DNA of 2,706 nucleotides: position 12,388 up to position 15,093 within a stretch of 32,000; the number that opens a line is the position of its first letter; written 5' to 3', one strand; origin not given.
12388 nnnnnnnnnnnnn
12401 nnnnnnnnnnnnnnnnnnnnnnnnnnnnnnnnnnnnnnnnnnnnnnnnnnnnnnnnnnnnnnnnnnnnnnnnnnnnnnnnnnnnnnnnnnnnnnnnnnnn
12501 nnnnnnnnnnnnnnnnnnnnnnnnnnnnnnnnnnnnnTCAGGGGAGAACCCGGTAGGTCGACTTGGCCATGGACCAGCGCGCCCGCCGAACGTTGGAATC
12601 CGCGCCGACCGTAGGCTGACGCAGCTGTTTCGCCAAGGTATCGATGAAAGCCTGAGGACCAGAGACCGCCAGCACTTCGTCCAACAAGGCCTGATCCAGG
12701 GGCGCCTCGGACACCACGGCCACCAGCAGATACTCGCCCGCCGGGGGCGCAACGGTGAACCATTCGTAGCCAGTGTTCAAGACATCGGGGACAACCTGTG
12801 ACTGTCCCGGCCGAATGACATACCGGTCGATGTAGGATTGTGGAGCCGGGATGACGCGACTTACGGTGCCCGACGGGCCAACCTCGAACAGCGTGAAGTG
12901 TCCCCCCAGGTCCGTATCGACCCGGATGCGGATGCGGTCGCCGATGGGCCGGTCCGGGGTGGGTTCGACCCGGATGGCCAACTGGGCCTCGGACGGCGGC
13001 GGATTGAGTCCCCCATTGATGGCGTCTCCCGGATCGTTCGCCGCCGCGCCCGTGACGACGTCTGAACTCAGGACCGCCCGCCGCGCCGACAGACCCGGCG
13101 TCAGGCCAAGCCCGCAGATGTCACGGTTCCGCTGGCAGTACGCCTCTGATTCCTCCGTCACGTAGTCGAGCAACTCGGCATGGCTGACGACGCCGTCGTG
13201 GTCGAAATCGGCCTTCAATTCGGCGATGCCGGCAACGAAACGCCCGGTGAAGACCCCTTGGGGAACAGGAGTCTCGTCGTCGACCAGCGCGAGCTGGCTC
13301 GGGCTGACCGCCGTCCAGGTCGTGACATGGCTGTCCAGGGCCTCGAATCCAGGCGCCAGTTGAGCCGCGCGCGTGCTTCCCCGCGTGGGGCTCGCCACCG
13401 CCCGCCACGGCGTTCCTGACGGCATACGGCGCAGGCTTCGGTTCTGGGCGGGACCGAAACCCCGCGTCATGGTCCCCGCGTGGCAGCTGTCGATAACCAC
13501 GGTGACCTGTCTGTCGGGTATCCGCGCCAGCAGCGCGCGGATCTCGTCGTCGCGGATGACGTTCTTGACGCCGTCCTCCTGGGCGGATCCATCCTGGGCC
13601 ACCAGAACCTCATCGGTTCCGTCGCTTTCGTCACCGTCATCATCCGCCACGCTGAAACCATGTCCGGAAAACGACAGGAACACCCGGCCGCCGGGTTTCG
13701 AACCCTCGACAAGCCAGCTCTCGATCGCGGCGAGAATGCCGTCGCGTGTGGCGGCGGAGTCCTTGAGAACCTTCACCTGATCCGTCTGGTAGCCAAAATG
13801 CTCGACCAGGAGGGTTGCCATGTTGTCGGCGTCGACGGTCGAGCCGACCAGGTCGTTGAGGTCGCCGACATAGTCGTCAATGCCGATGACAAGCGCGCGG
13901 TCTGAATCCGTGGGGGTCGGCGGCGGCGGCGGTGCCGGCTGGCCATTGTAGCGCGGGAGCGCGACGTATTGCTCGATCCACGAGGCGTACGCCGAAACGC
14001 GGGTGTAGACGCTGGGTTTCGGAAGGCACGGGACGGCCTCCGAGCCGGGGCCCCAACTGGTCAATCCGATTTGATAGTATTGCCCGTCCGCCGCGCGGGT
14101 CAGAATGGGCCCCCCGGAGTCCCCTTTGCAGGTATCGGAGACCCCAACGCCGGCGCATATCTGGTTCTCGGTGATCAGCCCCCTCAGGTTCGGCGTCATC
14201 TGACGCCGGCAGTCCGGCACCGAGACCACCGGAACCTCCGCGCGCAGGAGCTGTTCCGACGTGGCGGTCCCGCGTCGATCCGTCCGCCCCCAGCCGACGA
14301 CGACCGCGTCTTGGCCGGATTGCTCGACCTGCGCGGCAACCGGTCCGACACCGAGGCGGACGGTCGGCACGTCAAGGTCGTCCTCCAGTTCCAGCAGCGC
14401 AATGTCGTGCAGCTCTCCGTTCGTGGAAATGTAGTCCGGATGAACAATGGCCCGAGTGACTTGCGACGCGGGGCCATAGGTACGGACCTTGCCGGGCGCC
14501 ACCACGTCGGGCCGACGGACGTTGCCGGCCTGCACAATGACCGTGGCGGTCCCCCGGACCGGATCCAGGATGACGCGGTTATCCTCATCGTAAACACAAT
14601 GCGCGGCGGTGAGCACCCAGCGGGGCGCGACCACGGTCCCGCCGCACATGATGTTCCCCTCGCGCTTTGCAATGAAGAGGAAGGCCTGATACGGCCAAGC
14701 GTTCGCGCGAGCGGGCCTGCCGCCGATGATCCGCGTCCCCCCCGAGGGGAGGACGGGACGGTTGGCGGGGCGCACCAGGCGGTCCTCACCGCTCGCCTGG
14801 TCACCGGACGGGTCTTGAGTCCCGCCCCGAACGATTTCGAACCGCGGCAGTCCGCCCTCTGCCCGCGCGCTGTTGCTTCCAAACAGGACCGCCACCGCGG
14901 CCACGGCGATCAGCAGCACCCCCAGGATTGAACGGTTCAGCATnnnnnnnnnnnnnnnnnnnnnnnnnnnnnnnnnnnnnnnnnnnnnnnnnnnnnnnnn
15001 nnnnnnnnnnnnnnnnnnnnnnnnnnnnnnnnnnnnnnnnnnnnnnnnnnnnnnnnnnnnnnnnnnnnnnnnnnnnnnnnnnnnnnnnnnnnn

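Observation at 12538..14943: Single polypeptide fusing a trypsin-like S1 protease to a caspase-like C14 protease, with a Ca-binding-like loop and a DUF4384-like tail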

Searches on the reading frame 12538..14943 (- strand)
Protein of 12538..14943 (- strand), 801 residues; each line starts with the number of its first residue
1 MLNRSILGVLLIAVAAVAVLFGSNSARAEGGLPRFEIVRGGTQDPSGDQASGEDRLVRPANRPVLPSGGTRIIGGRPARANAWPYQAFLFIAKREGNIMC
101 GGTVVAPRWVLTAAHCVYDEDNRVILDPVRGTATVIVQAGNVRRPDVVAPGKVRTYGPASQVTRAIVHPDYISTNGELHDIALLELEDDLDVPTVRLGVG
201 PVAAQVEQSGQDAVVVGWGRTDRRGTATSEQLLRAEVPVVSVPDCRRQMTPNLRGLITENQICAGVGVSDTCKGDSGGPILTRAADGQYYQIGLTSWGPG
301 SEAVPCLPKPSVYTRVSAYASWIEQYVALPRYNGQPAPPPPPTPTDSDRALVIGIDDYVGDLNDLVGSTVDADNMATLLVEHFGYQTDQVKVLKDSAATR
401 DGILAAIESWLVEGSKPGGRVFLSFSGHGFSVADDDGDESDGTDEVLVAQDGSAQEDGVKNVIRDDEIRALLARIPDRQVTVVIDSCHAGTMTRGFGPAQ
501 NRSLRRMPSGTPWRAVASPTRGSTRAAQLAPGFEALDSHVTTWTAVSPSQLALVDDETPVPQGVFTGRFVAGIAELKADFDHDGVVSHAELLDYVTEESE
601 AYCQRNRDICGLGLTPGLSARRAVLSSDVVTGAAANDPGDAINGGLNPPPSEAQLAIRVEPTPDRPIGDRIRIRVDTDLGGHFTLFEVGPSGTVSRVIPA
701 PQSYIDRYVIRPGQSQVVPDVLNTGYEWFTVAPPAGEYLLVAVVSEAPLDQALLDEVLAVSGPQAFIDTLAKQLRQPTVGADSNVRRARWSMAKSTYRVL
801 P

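Call 3: search_protein_families(library=pfam, proteins=[window:12538-14943:-], max_evalue=0.01)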
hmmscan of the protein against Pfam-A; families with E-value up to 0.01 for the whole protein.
window:12538-14943:- (801 aa): 4 families
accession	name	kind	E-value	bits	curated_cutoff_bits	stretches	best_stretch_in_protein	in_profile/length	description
PF00089.32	Trypsin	-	1.9e-47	162.4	20.6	1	72-323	1-220/220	Trypsin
PF00656.27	Peptidase_C14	-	9.3e-20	71.7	21.4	1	349-494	3-138/233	Caspase domain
PF14326.11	DUF4384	-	4.3e-09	36.8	27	1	667-748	4-81/81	Domain of unknown function (DUF4384)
PF13365.12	Trypsin_2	-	3.1e-07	31.7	27.6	1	102-283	3-137/144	Trypsin-like peptidase domain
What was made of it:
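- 12541..12996 (-): C-terminal beta-sandwich tail, residues 650-801. The Pfam DUF4384 match is 667-748, which is window 12700-12945. Pfam in call 3.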

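Call 8: find_homologous_proteins(query=window:12538-14943:-, max_evalue=1e-10)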
Query window:12538-14943:- (801 aa): 282 proteins with E <= 1e-10 among 8000 candidates; the best 120 are listed.
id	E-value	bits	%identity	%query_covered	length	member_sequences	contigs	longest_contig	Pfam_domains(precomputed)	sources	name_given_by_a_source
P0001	0.0e+0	1786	100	99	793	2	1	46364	PF13365.13,PF00656.28,PF14326.12,PF00089.33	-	-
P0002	8.7e-267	906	55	94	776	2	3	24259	PF00656.28,PF14326.12,PF00089.33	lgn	-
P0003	4.4e-265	900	55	93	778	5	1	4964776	PF00656.28,PF14326.12,PF00089.33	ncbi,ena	-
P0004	4.2e-224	765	52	92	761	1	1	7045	PF13365.13,PF00656.28,PF14326.12,PF00089.33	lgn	-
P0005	5.6e-215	734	50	95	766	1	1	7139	PF13365.13,PF00656.28,PF14326.12,PF00089.33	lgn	-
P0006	2.3e-170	587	56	64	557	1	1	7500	PF00656.28,PF00089.33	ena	-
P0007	3.8e-134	467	39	91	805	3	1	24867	PF00656.28,PF14326.12,PF00089.33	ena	-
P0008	2.2e-132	461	39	92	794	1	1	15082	PF00656.28,PF14326.12,PF00089.33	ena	-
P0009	9.9e-120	419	37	92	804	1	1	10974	PF13365.13,PF00656.28,PF14326.12,PF00089.33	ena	-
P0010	1.4e-118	416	37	91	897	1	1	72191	PF13365.13,PF00656.28,PF14326.12,PF00089.33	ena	-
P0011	8.4e-118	413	37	91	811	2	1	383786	PF00656.28,PF14326.12,PF00089.33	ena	-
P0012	1.2e-117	412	37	88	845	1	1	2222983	PF00656.28,PF14326.12,PF00089.33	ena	-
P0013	3.2e-117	411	37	92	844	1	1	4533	PF00656.28,PF14326.12,PF00089.33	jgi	jgi:secreted trypsin-like serine protease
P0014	2.1e-116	408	36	91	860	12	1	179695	PF13365.13,PF00656.28,PF14326.12,PF00089.33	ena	-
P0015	2.5e-116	408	36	91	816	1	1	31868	PF13365.13,PF00656.28,PF14326.12,PF00089.33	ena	-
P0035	2.2e-108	382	37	91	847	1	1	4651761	PF00656.28,PF14326.12,PF00089.33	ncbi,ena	-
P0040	4.4e-104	368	33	92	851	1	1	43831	PF00656.28,PF14326.12,PF00089.33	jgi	jgi:hypothetical protein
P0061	1.0e-53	201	32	79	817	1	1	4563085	PF00656.28,PF00089.33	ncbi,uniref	ncbi:trypsin-like serine protease [Xanthobacter sp. AM11]|uniref:trypsin-like serine protease n=1 Ta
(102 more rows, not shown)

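Call 11: find_related_loci(query=A1, collection=genome_contigs, flank=10000)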
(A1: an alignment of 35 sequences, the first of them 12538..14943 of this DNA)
Query A1 (801 aa) in genome_contigs; peptide patterns used: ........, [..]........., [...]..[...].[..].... (x = any residue, [..] = any of these).
600 stretches matched a pattern (row limit reached: there are more); 576 encode a relative of the query (tblastn E <= 1e-3); the best 80 are kept; 80 distinct loci.
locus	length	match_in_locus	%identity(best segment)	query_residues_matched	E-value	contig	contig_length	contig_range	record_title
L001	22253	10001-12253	33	71-800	1e-100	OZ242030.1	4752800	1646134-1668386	MAG: Paracoccaceae bacterium isolate b0a31e3e-96fe-4094-b8e3-cdc964d6e1dc genome assembly, chromosome: 1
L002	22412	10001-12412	33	56-799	6e-94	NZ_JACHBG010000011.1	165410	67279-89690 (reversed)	Rhizobium lusitanum strain SEMIA 4060 Ga0394379_11, whole genome shotgun sequence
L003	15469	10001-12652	41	71-800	9e-50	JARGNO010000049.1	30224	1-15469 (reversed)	MAG: Minwuia sp. isolate bin_bo_oilr1.009 NODE_1017_length_30224_cov_6.126023, whole genome shotgun sequence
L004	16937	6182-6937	35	70-326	2e-35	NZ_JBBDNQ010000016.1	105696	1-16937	MAG: Pseudohongiella sp. isolate LejiaB_56_40 Lejia_B_250_length_105696_cov_24, whole genome shotgun sequence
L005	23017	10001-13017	34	70-497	7e-34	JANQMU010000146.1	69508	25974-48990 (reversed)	MAG: Rhizobiaceae bacterium isolate PL25b_bin.41 k99_1264801, whole genome shotgun sequence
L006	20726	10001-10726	35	71-346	1e-33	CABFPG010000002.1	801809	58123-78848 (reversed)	Teredinibacter sp. ISS155 genome assembly, contig: 0002, whole genome shotgun sequence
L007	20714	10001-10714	37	70-327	5e-33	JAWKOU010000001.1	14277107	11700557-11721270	MAG: Caldilineaceae bacterium isolate BC1.69 BC1.69.fa-1, whole genome shotgun sequence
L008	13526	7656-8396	36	70-328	6e-32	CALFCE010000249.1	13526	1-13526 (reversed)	MAG: uncultured Granulosicoccaceae bacterium isolate R2_Bin_METABAT__77_1 genome assembly, contig: c_000000232905, whole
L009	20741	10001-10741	35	71-330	6e-32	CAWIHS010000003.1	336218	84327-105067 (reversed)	MAG: uncultured Gammaproteobacteria bacterium isolate MFD03804.bin.1.238 genome assembly, contig: contig_24943, whole ge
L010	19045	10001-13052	31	348-800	1e-47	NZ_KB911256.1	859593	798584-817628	Hyphomicrobium zavarzinii ATCC 27496 strain ZV-622 F812DRAFT_scaffold00002.2, whole genome shotgun sequence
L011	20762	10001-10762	36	71-345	6e-32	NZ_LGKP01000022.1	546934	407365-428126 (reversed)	Herpetosiphon geysericola strain DSM 7119 contig_3, whole genome shotgun sequence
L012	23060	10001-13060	35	66-323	2e-31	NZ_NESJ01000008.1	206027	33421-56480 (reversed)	Limnohabitans sp. 2KL-51 LimC-2KL-51-C8, whole genome shotgun sequence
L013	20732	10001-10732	37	71-330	1e-31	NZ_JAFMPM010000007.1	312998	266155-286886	Thiothrix fructosivorans strain ATCC 49748 Tfr_ch_unt1_linear_313Kb_v8, whole genome shotgun sequence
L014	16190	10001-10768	36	58-323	3e-31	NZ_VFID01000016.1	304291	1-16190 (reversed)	Pseudoxanthomonas sp. z9 Scaffold1_16, whole genome shotgun sequence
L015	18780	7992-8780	34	51-324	1e-31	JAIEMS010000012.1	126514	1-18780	MAG: Burkholderiaceae bacterium isolate co.spades.CONCOCT.2.5kb_117 c_000000000005, whole genome shotgun sequence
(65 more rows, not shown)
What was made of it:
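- Tried and rejected: About 70 of the 80 loci are therefore ordinary trypsins (call 11).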

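Call 17: search_solved_structures(query=window:12538-14943:-, max_evalue=0.01, show_alignments=1)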
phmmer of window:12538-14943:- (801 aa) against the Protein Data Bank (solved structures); distinct sequences matched with E-value up to 0.01: 565 (the best 60 are shown).
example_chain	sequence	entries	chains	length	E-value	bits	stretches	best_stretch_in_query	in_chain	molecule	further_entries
2f9o_A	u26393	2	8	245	1.1e-30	109.9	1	72-328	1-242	Tryptase alpha-1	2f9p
3bn9_B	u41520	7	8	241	2e-30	109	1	72-326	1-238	Membrane-type serine protease 1 | Suppressor of tumorigenicity 14 protein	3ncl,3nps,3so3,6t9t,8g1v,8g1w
1eaw_A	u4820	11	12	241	2e-30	109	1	72-326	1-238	SUPPRESSOR OF TUMORIGENICITY 14 | Suppressor of tumorigenicity 14 protein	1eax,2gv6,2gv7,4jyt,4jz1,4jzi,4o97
3p8f_A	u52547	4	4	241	2.8e-30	108.5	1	72-326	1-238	ST14 protein | Suppressor of tumorigenicity 14 protein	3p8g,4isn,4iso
5lyo_A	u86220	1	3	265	3.6e-30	108.2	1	71-326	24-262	Suppressor of tumorigenicity 14 protein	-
1bru_P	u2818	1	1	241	3.6e-30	108.2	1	72-328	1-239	ELASTASE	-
2f9n_A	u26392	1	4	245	4.5e-30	107.9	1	72-328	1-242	alpha I tryptase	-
4is5_A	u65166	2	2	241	7.5e-30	107.1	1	72-326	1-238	Suppressor of tumorigenicity 14 protein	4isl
1lto_A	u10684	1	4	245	1.5e-29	106.2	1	72-328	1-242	alpha tryptase I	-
5tjx_A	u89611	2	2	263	1.7e-29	106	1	68-325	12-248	Plasma kallikrein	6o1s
6a8o_A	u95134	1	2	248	2.1e-29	105.7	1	72-325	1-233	Plasma kallikrein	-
5gvt_A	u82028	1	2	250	2.2e-29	105.6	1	72-325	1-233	Plasma kallikrein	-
10kz_A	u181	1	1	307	2.7e-29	105.3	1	68-325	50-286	Plasma kallikrein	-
8a3q_A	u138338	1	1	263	3.6e-29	104.9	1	68-325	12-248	Plasma kallikrein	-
10lr_A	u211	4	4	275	3.8e-29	104.8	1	68-325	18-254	Plasma kallikrein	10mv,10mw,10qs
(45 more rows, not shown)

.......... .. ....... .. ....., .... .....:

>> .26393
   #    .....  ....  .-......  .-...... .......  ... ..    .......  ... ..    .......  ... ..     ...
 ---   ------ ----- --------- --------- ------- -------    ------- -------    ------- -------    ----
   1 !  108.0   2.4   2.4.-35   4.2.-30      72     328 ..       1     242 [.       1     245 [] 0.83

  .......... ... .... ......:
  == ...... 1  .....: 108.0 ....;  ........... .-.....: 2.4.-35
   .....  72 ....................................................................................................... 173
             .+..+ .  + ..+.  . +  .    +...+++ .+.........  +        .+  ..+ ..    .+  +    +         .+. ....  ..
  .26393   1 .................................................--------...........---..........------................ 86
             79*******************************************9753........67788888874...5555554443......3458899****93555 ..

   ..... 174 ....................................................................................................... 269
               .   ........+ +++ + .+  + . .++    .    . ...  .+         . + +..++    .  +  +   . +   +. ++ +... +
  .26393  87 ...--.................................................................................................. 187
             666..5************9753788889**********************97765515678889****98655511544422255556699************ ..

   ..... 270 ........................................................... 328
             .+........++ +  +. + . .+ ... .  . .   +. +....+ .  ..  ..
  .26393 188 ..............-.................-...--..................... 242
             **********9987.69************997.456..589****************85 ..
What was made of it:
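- On Peptidase family S1, subfamily S1A (chymotrypsin/trypsin): D270 (c189) and G298 (c216) are present, but position 226 is Ser (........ against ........, call 17).
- Checked: The alignment to human tryptase places the triad and D189 in register (call 17).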

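Call 20: find_encoding_contigs(protein=P0003, flank=10000, max_places=2)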
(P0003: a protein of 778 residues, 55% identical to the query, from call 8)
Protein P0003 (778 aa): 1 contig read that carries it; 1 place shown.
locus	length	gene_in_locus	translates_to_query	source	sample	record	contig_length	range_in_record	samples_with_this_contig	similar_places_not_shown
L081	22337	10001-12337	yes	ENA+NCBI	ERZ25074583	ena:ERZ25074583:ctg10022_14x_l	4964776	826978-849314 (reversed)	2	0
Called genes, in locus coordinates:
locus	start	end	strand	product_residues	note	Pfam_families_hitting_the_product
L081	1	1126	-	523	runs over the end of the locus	PF00496:SBP_bac_5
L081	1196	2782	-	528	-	PF00496:SBP_bac_5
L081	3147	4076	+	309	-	PF19300:BPD_transp_1_N (weak), PF00528:BPD_transp_1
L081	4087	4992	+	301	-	PF12911:OppC_N (weak), PF00528:BPD_transp_1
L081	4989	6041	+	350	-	PF00005:ABC_tran, PF13304:AAA_21, PF08352:oligo_HPY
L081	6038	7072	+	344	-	PF00005:ABC_tran, PF02463:SMC_N (weak), PF13401:AAA_22 (faint), PF08352:oligo_HPY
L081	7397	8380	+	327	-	PF00691:OmpA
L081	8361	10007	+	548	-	PF00656:Peptidase_C14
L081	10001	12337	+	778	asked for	PF00089:Trypsin, PF00656:Peptidase_C14, PF14326:DUF4384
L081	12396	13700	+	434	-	PF00079:Serpin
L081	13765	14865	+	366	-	PF06347:SH3_4 (weak), PF08239:SH3_3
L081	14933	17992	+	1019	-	PF24796:WDR55 (faint), PF24807:WD40_CDC20-Fz (faint), PF00400:WD40 (faint), PF11715:Beta-prop_Nup120_160 (faint), PF12894:ANAPC4_WD40 (faint), PF25174:Beta-prop_THOC3, PF25175:Beta-prop_WDR5 (weak), PF00656:Peptidase_C14, +7 more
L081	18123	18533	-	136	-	PF01503:PRA-PH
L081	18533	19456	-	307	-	PF00268:Ribonuc_red_sm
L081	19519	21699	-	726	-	PF08343:RNR_N, PF00317:Ribonuc_red_lgN, PF02867:Ribonuc_red_lgC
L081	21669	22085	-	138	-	PF07972:Flavodoxin_NdrI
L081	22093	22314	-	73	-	PF00462:Glutaredoxin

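Call 21: find_encoding_contigs(protein=P0012, flank=10000, max_places=1)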
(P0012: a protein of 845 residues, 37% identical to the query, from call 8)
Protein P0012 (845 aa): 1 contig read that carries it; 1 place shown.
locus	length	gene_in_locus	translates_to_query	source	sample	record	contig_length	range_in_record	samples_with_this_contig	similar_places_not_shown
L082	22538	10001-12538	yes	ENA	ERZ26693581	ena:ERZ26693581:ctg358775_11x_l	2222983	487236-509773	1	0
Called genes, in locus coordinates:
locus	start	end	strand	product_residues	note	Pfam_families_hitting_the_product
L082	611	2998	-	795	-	PF00656:Peptidase_C14, PF01471:PG_binding_1, PF03781:FGE-sulfatase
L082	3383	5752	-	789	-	PF00656:Peptidase_C14, PF01471:PG_binding_1, PF03781:FGE-sulfatase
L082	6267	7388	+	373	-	PF14326:DUF4384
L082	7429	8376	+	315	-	PF00691:OmpA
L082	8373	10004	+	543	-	PF00656:Peptidase_C14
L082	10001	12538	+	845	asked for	PF00089:Trypsin, PF00656:Peptidase_C14, PF14326:DUF4384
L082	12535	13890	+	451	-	PF00079:Serpin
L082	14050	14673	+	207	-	PF14326:DUF4384 (weak)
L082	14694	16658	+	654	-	PF00656:Peptidase_C14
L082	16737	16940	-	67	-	-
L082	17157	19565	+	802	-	PF03176:MMPL, PF02460:Patched (faint), PF12349:Sterol-sensing (weak), PF03176:MMPL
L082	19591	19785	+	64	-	-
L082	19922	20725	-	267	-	-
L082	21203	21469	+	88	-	-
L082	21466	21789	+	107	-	PF05016:ParE_toxin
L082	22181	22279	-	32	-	-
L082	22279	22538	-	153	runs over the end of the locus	PF01381:HTH_3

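Call 22: find_encoding_contigs(protein=P0035, flank=10000, max_places=1)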
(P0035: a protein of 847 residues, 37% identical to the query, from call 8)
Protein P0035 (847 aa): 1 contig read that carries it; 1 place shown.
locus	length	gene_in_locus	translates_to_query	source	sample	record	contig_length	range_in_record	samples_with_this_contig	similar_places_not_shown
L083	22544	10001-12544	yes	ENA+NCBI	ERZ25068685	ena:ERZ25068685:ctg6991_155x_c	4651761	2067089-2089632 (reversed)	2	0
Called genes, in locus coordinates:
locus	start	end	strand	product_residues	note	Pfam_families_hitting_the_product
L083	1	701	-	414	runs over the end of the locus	PF02441:Flavoprotein, PF04127:DFP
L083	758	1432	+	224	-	PF20582:UPF0758_N, PF04002:RadC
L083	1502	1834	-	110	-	PF02452:PemK_toxin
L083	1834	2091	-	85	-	PF04014:MazE_antitoxin (weak)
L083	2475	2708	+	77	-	PF02604:PhdYeFM_antitox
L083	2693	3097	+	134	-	PF01850:PIN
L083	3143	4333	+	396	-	PF04107:GCS2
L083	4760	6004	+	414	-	PF01266:DAO, PF07992:Pyr_redox_2 (faint), PF13450:NAD_binding_8 (weak)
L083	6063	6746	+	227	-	PF00528:BPD_transp_1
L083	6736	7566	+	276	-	PF00005:ABC_tran, PF02463:SMC_N (weak), PF13401:AAA_22 (faint), PF13304:AAA_21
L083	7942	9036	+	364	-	PF14326:DUF4384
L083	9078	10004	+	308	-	PF00691:OmpA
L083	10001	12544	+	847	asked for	PF00089:Trypsin, PF00656:Peptidase_C14, PF14326:DUF4384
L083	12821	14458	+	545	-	-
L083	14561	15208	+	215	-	PF14326:DUF4384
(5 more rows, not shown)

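Call 23: find_encoding_contigs(protein=P0061, flank=10000, max_places=1)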
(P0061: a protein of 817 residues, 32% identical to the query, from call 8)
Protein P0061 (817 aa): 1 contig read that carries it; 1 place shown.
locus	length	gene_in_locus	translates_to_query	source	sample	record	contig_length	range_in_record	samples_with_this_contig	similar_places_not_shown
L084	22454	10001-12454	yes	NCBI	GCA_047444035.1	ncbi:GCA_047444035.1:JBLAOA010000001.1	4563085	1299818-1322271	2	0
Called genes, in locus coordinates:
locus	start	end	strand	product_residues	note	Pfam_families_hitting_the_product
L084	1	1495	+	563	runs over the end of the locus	-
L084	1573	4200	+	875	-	PF00656:Peptidase_C14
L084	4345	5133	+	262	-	PF00481:PP2C (weak), PF13672:PP2C_2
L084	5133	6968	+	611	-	PF03109:ABC1 (faint), PF00069:Pkinase, PF07714:PK_Tyr_Ser-Thr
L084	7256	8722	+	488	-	-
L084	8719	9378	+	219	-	-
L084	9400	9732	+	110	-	-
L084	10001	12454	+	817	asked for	PF00089:Trypsin, PF00656:Peptidase_C14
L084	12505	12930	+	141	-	-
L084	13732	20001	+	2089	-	-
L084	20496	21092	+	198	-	-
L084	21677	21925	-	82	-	-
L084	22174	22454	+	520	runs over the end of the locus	PF01019:G_glu_transpept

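Call 33: search_protein_families(library=padloc, proteins=[window:12538-14943:-], max_evalue=0.001)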
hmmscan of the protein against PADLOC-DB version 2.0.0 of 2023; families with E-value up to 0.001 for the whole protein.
window:12538-14943:- (801 aa): 1 family
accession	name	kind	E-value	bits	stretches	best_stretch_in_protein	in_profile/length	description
PDLC02987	caspase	-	4.6e-18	63.7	1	350-591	5-175/453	-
